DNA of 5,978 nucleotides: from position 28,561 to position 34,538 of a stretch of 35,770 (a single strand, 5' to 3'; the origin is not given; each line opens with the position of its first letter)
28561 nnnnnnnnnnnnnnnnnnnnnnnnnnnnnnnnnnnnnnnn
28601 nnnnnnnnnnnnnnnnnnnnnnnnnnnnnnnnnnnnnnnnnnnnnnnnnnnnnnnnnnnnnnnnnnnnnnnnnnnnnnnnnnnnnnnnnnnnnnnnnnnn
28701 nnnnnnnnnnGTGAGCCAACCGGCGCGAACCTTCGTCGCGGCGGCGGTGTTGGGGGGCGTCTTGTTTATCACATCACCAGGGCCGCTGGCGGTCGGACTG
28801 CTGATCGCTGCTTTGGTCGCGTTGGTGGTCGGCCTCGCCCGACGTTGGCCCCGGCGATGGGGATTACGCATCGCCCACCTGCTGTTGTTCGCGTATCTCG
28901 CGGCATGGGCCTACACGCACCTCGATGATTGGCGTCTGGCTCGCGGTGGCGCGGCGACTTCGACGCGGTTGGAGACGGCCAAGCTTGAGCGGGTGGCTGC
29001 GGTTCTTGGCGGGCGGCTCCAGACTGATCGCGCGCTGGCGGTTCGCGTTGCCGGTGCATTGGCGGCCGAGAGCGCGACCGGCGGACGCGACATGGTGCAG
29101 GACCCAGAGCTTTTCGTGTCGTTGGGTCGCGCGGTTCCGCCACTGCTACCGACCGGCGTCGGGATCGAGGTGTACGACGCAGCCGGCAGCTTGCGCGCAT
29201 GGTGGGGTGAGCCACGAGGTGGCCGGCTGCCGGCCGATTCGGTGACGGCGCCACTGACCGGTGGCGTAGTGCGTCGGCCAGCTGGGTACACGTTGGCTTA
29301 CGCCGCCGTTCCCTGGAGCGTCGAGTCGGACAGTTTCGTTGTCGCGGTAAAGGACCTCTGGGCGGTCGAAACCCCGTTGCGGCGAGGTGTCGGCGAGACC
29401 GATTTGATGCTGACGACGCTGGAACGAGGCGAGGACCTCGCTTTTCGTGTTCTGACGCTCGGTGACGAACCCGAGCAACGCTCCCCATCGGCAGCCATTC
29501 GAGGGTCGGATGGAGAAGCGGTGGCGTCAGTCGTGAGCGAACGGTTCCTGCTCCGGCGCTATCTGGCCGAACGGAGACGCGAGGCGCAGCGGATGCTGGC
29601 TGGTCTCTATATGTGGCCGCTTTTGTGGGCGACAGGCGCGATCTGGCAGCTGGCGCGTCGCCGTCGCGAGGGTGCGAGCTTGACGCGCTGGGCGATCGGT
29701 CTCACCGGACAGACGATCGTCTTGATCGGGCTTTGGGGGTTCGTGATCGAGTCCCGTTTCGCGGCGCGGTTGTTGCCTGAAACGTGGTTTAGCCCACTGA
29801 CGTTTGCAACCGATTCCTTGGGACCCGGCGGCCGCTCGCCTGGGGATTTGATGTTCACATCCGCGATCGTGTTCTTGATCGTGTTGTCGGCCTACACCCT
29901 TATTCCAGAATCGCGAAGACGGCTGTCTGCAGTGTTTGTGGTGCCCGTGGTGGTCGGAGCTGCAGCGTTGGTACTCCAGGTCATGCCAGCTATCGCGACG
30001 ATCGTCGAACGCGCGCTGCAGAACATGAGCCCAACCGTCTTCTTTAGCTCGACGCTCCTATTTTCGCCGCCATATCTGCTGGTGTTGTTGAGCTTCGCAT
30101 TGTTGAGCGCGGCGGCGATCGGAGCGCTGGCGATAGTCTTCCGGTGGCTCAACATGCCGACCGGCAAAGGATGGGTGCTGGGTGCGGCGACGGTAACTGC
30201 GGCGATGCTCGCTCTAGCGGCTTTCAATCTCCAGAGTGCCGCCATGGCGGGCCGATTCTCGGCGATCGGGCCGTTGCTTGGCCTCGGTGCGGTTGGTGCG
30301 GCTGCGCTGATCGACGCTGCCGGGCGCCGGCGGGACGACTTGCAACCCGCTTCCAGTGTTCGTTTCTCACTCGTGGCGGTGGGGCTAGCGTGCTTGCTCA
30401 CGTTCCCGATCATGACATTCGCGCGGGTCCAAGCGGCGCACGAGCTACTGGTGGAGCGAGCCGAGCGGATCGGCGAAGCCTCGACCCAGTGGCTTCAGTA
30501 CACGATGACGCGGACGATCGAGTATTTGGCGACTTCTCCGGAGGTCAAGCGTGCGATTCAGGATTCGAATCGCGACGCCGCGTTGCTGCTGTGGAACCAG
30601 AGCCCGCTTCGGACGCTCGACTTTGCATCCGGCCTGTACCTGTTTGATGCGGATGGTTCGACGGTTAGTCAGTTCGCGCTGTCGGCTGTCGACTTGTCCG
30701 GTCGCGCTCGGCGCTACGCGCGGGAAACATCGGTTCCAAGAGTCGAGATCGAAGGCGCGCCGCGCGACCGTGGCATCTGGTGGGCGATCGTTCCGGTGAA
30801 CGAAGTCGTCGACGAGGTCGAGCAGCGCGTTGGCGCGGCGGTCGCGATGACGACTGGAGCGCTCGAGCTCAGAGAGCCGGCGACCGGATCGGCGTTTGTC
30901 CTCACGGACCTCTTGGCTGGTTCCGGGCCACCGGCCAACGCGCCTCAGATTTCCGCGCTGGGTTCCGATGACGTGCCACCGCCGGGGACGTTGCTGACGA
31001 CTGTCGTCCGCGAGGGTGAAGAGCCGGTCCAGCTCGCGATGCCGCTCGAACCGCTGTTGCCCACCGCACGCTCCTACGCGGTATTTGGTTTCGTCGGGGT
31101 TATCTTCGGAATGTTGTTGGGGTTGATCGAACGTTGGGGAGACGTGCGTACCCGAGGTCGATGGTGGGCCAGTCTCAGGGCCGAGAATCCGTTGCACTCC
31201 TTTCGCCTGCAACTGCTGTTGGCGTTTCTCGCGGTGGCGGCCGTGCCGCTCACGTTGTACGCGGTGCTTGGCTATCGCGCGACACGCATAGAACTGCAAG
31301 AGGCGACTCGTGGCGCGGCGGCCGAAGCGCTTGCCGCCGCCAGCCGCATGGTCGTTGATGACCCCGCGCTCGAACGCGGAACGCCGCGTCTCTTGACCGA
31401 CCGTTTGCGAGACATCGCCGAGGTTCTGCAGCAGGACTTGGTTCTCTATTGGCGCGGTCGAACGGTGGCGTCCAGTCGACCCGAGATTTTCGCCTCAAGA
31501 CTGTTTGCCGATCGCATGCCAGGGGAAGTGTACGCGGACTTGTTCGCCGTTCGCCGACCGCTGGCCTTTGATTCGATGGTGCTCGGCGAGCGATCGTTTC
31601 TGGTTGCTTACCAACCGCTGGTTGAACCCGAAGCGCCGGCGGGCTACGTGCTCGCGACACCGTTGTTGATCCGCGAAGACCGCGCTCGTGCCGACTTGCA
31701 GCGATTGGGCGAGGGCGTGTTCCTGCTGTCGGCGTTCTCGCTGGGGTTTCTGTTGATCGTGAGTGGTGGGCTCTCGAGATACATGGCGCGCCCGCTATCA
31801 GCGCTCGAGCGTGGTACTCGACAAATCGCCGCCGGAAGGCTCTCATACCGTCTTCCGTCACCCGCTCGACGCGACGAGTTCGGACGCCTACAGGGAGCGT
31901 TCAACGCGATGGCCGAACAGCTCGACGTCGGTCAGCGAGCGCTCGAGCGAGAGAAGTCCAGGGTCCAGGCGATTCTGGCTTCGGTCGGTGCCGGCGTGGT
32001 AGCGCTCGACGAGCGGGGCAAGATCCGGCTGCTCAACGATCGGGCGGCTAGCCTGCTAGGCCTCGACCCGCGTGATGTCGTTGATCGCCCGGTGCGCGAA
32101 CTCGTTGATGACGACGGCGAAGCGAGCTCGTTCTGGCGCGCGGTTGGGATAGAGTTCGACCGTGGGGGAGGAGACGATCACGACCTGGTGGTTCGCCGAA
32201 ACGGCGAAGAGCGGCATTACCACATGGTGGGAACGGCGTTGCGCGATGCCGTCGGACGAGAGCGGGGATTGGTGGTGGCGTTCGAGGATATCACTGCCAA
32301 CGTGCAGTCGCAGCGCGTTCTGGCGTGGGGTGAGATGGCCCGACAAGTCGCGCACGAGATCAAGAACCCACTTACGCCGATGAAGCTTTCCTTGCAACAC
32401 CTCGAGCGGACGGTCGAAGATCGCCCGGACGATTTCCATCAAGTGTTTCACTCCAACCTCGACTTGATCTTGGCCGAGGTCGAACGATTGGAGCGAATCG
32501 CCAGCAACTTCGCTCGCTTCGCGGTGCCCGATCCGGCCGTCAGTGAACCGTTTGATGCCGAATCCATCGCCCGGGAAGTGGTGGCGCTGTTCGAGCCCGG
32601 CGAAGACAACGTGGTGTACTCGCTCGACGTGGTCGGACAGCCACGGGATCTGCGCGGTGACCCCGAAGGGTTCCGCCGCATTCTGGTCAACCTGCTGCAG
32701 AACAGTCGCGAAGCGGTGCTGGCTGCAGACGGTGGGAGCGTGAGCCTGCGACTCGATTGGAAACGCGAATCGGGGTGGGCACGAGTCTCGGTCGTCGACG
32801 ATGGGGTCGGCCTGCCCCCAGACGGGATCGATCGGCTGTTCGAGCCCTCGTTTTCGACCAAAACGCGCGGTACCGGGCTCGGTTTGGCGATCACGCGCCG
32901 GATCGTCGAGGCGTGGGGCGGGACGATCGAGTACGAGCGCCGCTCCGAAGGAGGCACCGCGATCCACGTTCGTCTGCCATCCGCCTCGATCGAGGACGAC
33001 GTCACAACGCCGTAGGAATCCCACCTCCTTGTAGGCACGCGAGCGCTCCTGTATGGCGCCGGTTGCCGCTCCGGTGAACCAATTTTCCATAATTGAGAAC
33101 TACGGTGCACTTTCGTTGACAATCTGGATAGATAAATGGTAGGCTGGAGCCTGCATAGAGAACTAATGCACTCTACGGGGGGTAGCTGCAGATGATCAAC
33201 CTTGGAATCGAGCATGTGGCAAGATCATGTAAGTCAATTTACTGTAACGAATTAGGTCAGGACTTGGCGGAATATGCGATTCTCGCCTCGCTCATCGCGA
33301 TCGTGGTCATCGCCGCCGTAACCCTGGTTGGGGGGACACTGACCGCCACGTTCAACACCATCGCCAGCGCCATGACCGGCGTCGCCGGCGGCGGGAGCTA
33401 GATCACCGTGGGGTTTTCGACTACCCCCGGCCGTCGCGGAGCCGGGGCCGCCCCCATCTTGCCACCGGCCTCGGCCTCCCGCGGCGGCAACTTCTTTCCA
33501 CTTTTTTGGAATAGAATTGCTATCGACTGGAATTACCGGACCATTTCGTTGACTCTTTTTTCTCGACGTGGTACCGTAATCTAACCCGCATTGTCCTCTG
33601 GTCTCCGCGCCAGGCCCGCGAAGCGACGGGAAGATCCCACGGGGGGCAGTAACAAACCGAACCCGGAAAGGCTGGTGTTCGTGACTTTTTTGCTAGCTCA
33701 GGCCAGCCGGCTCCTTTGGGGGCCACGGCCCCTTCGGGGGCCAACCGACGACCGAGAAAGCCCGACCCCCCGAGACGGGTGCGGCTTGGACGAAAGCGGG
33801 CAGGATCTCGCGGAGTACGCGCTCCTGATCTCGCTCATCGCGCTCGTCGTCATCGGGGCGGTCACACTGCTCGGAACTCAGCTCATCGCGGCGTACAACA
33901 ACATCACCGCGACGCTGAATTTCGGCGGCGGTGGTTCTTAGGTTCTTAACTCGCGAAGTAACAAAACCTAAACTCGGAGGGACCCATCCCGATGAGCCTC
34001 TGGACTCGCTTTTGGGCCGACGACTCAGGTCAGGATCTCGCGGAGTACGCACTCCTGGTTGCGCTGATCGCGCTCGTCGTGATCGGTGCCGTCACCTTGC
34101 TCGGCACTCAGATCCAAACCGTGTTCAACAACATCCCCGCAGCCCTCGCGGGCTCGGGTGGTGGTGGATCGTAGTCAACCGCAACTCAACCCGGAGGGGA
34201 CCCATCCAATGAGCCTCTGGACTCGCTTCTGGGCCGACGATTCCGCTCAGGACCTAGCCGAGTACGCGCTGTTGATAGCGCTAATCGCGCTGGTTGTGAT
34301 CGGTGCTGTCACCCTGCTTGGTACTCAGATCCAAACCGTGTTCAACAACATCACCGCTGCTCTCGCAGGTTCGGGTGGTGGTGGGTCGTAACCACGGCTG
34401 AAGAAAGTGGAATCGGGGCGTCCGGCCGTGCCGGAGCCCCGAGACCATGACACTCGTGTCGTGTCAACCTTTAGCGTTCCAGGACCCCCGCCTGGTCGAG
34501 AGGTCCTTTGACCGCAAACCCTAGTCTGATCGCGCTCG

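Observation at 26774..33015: TonB-ExbB-ExbD motor start/stop-coupled to a giant histidine kinase and sandwiched between two tad loci, with no TonB-dependent receptor in sight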

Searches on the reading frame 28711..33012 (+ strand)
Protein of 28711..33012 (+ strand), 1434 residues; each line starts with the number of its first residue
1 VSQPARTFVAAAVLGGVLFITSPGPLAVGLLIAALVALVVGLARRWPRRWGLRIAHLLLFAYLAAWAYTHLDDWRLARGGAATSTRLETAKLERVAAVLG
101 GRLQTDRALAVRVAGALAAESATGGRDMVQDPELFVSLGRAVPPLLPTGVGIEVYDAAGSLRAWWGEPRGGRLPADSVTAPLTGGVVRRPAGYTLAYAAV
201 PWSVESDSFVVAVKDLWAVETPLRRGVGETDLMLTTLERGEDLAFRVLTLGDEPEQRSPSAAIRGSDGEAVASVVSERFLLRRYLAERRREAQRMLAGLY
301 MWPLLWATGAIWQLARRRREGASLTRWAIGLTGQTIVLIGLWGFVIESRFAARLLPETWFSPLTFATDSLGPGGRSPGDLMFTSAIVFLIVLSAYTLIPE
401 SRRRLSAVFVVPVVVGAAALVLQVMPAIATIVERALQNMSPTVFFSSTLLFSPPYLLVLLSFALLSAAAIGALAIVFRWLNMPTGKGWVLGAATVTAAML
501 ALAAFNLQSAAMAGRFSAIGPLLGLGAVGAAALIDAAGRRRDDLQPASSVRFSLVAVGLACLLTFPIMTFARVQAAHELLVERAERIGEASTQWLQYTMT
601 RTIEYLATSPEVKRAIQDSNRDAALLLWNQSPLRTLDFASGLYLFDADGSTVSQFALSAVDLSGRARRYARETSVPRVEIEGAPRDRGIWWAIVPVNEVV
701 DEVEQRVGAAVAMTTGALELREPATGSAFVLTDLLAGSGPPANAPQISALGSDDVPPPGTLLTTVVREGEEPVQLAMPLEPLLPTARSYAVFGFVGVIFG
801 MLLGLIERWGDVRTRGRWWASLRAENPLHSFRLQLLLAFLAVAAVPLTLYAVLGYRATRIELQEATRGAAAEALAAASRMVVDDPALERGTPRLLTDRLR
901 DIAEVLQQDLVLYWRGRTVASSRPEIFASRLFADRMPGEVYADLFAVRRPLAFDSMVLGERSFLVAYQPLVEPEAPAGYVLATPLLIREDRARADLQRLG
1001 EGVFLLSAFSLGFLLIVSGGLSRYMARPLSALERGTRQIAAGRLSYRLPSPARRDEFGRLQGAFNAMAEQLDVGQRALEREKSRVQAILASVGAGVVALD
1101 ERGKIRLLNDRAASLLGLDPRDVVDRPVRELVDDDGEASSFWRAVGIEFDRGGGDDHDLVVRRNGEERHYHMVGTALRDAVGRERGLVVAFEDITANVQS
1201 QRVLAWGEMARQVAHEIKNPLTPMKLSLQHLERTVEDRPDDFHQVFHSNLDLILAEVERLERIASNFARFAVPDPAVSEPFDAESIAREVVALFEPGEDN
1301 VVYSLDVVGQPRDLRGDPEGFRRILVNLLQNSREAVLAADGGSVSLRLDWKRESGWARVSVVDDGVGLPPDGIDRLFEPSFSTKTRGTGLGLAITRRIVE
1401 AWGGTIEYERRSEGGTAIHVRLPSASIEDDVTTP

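Call 5: search_protein_families(library=pfam, proteins=[window:28711-33012:+], max_evalue=0.01)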
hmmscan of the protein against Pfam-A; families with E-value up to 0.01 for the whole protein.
window:28711-33012:+ (1434 aa): 10 families
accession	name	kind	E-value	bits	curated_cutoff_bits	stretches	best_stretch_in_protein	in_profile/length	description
PF02518.31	HATPase_c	-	4.3e-25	88.7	26.4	1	1316-1424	1-109/111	Histidine kinase-, DNA gyrase B-, and HSP90-like ATPase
PF00672.30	HAMP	-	3e-14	53.5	25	1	1021-1071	2-51/53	HAMP domain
PF00989.32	PAS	-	7.2e-13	49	22.6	1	1084-1194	2-113/113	PAS fold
PF13426.13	PAS_9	-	2.4e-10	41.1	27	1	1096-1196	4-103/103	PAS domain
PF08448.16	PAS_4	-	2.4e-10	41.1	23.1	1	1090-1197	2-108/110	PAS fold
PF00512.31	HisKA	-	2e-08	34.6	26.9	1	1206-1267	2-57/66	His Kinase A (phospho-acceptor) domain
PF13188.13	PAS_8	-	1.2e-05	25.4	21.8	1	1084-1135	2-50/65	PAS domain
PF13596.12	PAS_10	-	6e-05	24.1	22.1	1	1086-1195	2-106/106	PAS domain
PF12860.13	PAS_7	-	0.0014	19.2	27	0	1089-1201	1-114/115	PAS fold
PF13581.12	HATPase_c_2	-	0.0015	19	27.4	1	1341-1420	53-125/127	Histidine kinase-like ATPase domain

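Call 9: search_protein_families(library=ncbifam, proteins=[window:28711-33012:+], max_evalue=0.1)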
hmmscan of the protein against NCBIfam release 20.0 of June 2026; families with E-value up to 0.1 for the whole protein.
window:28711-33012:+ (1434 aa): 86 families (the best 25 are shown)
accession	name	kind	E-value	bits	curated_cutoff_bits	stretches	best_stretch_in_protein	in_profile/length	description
NF008468.0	PRK11360.1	equivalog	5.9e-64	216.5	646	1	960-1428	158-612/616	two-component system sensor histidine kinase AtoS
NF033092.0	HK_WalK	equivalog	2.7e-42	145.1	725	1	1011-1423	187-593/594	cell wall metabolism sensor histidine kinase WalK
NF046044.1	PnpS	equivalog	2.2e-36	125.7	400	1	1030-1423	3-390/390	two-component system histidine kinase PnpS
TIGR01386.1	cztS_silS_copS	subfamily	6.7e-31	107.8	292.55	2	1212-1423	247-457/457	heavy metal sensor histidine kinase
NF047496.1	HK_LIC11548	equivalog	1.6e-28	99.8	750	1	1198-1423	352-588/589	LIC_11548 family sensor histidine kinase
NF007688.0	PRK10364.1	equivalog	5.5e-28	97.9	479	1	1201-1425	235-452/460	two-component system sensor histidine kinase ZraS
NF052574.1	HisKinEspCMyxo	equivalog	2.7e-27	95.3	1200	1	1094-1429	295-642/785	serine histidine kinase EspC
NF053867.1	SprKinKinDBac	equivalog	2.1e-26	92.5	775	1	1200-1425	280-498/500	sporulation kinase KinD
NF010411.0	PRK13837.1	equivalog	1e-22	80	647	1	1199-1426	443-677/828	two-component system VirA-like sensor kinase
NF058527.1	HistKinChvGCaul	equivalog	4.5e-22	78.5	740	1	1188-1415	289-519/535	two-component sensor histidine kinase ChvG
TIGR02916.1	PEP_his_kin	equivalog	6.8e-22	77.8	300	1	1198-1423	467-679/679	XrtA/PEP-CTERM system histidine kinase PrsK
NF047497.1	HK_LIC_12097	equivalog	8.2e-22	77.4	500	1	1205-1424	149-366/367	LIC_12097 family sensor histidine kinase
TIGR02966.1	phoR_proteo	equivalog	9.4e-22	77.4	334.2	1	1079-1420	2-331/333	phosphate regulon sensor histidine kinase PhoR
NF007004.0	PRK09467.1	equivalog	2.9e-21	75.8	415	2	1213-1424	239-436/440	two-component system sensor histidine kinase EnvZ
NF008298.1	PRK11086.1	subfamily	8.7e-21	73.9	520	2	1324-1424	427-525/529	DcuS/MalK family sensor histidine kinase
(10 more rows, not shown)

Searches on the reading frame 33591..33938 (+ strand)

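Call 5: search_protein_families(library=pfam, proteins=[window:33591-33938:+], max_evalue=0.01)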
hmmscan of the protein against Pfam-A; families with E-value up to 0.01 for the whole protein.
window:33591-33938:+ (116 aa): 1 family
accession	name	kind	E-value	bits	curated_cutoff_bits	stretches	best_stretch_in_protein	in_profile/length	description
PF04964.19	Flp_Fap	-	8.4e-05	22.7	32.2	1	67-108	4-45/46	Flp/Fap pilin component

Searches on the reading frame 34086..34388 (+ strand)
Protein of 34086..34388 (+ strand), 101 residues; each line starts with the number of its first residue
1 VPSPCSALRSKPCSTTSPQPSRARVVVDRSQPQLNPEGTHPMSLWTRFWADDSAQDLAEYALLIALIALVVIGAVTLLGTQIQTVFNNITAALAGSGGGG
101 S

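Call 5: search_protein_families(library=pfam, proteins=[window:34086-34388:+], max_evalue=0.01)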
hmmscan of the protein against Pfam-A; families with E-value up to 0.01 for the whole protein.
window:34086-34388:+ (101 aa): 1 family
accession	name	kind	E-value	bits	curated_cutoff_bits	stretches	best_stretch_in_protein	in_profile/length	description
PF04964.19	Flp_Fap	-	6.1e-09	36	32.2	1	48-93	1-46/46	Flp/Fap pilin component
